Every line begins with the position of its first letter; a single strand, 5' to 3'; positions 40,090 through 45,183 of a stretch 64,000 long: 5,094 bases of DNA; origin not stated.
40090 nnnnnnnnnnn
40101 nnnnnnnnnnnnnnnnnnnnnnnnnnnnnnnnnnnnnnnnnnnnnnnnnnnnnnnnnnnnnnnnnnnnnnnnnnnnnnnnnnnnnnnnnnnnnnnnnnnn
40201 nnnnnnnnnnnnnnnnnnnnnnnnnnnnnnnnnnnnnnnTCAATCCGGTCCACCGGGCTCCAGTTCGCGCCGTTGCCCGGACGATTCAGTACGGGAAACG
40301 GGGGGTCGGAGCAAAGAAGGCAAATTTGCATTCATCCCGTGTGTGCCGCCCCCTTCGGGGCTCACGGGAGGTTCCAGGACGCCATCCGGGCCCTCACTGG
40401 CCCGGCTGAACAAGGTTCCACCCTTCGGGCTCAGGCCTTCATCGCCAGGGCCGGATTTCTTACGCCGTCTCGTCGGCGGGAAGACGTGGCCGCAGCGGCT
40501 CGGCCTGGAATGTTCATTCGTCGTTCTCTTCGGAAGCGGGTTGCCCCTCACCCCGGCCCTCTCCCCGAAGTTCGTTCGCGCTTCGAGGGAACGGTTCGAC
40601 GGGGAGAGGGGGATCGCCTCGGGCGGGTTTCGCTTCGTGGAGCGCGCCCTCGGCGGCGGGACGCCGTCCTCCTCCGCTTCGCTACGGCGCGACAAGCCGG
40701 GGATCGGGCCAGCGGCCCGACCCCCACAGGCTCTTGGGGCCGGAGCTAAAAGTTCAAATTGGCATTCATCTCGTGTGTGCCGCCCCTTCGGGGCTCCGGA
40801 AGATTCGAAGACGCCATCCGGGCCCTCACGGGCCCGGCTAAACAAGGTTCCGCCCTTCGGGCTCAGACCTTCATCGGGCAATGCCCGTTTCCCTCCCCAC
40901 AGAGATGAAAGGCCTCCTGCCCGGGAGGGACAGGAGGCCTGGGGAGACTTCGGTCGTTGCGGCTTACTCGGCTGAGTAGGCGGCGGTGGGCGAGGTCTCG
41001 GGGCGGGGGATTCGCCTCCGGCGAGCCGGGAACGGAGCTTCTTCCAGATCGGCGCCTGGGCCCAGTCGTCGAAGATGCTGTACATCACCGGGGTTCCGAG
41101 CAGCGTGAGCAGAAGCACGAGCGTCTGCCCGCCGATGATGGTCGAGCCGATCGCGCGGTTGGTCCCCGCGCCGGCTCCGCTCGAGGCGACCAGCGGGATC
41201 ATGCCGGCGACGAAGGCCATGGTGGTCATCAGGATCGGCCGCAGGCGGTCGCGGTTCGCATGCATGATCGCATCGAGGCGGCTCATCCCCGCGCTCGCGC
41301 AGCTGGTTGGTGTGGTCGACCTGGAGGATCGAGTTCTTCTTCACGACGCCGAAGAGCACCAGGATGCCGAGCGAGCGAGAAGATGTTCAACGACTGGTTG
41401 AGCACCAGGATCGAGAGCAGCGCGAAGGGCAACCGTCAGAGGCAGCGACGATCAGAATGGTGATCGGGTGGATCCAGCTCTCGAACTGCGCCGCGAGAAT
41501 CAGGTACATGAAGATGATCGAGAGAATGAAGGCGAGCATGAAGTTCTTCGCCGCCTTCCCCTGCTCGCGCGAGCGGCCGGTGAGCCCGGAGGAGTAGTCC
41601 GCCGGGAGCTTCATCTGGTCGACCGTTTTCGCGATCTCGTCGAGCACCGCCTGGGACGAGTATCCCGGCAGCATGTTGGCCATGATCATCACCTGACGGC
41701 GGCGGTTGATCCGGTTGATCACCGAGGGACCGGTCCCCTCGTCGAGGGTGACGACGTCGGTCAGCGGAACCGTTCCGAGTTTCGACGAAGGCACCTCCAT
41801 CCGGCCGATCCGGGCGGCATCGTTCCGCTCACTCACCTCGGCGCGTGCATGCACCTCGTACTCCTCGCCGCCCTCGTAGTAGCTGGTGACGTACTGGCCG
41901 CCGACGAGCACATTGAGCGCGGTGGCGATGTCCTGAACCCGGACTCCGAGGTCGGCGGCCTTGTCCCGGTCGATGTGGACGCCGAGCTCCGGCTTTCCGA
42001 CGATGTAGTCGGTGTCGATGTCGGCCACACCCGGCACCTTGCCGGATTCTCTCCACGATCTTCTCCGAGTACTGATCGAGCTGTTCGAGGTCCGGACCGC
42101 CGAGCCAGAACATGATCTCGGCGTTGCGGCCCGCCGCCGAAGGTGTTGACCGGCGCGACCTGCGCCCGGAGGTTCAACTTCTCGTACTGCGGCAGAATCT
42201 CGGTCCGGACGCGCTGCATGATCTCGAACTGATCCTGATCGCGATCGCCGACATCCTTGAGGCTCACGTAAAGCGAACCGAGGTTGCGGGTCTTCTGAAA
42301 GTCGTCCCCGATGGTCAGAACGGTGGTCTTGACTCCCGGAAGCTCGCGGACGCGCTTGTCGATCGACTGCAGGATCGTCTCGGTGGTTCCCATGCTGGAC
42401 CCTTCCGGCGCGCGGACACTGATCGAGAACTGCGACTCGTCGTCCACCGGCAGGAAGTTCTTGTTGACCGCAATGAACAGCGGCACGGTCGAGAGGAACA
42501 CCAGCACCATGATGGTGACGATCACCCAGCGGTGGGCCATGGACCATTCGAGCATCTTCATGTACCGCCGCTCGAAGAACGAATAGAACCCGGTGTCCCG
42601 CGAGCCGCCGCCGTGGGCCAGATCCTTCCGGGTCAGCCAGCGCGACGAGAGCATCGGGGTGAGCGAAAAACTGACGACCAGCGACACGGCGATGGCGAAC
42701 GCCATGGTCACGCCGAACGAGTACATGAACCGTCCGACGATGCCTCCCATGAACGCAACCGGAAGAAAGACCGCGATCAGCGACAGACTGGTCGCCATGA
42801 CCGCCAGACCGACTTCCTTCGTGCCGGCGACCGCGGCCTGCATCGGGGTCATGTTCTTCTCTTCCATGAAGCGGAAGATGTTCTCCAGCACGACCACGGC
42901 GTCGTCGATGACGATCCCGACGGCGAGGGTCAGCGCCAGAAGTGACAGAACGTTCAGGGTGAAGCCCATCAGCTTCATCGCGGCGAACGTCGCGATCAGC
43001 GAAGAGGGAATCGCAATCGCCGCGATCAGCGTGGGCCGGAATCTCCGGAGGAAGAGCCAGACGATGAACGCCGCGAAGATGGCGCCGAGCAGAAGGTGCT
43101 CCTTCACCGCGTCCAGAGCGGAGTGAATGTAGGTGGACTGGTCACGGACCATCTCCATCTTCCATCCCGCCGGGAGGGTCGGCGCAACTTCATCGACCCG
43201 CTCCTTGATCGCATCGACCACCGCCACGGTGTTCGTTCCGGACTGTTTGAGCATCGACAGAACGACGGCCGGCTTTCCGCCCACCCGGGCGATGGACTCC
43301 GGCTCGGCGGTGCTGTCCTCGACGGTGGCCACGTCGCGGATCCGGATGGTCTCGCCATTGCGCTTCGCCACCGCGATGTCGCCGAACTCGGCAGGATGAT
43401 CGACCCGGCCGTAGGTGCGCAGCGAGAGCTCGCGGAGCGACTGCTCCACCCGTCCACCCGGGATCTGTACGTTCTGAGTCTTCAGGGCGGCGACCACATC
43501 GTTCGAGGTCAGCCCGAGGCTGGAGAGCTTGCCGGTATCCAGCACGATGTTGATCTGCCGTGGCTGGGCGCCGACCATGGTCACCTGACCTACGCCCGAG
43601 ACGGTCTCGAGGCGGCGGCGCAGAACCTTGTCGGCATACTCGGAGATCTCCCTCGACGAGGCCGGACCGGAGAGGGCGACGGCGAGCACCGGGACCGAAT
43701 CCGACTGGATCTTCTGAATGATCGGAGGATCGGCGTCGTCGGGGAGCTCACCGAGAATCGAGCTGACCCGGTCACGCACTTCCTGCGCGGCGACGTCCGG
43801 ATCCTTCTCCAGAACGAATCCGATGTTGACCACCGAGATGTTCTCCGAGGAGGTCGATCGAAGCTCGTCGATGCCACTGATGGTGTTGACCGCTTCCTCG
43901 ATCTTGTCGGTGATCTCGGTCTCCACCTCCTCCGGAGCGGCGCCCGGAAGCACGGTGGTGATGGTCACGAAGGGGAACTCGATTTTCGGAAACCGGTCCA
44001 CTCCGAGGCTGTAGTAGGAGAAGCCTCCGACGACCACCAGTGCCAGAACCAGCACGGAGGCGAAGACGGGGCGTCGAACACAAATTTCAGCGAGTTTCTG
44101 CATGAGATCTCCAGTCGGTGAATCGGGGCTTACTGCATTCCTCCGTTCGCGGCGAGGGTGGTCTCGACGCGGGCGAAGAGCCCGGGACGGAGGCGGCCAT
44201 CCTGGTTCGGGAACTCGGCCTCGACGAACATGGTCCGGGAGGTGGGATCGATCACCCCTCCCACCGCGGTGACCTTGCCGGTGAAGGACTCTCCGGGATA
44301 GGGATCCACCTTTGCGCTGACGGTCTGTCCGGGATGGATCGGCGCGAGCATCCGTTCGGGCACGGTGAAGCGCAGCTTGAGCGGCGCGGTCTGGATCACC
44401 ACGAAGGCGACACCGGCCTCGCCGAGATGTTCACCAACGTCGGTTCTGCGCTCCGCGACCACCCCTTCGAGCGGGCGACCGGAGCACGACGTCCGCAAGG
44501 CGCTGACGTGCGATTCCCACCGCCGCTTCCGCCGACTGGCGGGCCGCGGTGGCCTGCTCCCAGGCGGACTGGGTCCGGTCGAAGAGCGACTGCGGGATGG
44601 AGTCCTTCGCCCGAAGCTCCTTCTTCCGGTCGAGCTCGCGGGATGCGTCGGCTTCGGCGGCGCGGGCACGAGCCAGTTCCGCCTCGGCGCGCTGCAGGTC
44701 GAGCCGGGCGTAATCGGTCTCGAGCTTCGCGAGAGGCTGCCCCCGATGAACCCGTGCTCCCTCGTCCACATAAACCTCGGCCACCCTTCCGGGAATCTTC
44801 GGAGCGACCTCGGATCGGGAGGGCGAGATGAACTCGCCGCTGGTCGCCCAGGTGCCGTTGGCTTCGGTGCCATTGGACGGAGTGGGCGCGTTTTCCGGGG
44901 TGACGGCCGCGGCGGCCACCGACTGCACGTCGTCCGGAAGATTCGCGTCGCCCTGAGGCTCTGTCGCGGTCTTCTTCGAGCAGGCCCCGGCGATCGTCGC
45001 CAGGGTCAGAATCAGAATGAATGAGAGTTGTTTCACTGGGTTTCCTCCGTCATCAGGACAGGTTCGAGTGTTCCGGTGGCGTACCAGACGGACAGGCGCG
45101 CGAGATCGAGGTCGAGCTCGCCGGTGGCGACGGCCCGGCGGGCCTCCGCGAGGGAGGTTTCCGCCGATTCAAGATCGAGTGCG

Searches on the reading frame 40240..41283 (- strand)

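Call 53: search_protein_families(library=pfam, proteins=[window:40240-41283:-], max_evalue=0.001)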
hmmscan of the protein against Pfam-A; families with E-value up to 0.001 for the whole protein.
window:40240-41283:- (347 aa): 1 family
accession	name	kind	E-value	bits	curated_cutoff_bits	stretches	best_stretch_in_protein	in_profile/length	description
PF00873.25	ACR_tran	-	5e-21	74.6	28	1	4-71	953-1020/1021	AcrB/AcrD/AcrF family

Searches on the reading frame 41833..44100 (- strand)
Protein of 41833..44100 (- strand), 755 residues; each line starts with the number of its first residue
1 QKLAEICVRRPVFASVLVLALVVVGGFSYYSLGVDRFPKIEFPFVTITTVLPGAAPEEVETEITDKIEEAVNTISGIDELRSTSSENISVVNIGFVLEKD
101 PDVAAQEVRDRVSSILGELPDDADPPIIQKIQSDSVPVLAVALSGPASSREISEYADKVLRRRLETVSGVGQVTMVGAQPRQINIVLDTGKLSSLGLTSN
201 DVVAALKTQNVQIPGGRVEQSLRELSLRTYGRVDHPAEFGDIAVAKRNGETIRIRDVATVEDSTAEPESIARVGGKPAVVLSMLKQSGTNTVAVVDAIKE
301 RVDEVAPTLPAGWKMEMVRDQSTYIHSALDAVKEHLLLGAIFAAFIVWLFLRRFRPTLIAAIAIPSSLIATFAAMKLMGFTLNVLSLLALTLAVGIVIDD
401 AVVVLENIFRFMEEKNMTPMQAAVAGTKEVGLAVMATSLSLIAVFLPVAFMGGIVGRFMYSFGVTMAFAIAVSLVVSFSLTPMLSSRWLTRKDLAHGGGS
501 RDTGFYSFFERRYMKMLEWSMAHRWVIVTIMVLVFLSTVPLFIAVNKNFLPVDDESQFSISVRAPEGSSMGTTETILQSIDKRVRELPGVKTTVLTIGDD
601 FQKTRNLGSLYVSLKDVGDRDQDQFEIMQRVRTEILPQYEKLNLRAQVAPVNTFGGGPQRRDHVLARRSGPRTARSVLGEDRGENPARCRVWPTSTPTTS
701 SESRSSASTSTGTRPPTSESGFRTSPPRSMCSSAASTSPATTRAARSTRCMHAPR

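Call 53: search_protein_families(library=pfam, proteins=[window:41833-44100:-], max_evalue=0.001)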
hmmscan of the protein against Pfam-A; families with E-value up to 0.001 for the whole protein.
window:41833-44100:- (755 aa): 2 families
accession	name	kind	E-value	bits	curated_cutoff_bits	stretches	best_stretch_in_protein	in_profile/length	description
PF00873.25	ACR_tran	-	1.7e-185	619.1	28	1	4-635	2-644/1021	AcrB/AcrD/AcrF family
PF02355.23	SecD_SecF_C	-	0.00014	21.8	20.5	1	337-477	36-179/189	Protein export membrane protein SecD/SecF, C-terminal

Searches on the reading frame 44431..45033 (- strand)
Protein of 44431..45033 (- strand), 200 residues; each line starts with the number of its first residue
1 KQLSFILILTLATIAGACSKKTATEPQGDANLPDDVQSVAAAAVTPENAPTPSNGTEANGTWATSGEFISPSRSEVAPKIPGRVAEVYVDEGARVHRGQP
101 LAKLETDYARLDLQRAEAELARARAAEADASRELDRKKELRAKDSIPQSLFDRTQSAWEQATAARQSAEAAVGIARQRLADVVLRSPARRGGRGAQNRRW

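Call 53: search_protein_families(library=pfam, proteins=[window:44431-45033:-], max_evalue=0.001)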
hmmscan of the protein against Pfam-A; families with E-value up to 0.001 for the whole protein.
window:44431-45033:- (200 aa): 2 families
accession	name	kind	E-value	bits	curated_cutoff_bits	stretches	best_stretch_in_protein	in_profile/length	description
PF13533.13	Biotin_lipoyl_2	-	3.6e-08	33.5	29.8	1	75-105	2-32/32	Biotin-lipoyl like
PF16576.10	HlyD_D23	-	3.8e-05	23.5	30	1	74-139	20-78/214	Barrel-sandwich domain of CusB or HlyD membrane-fusion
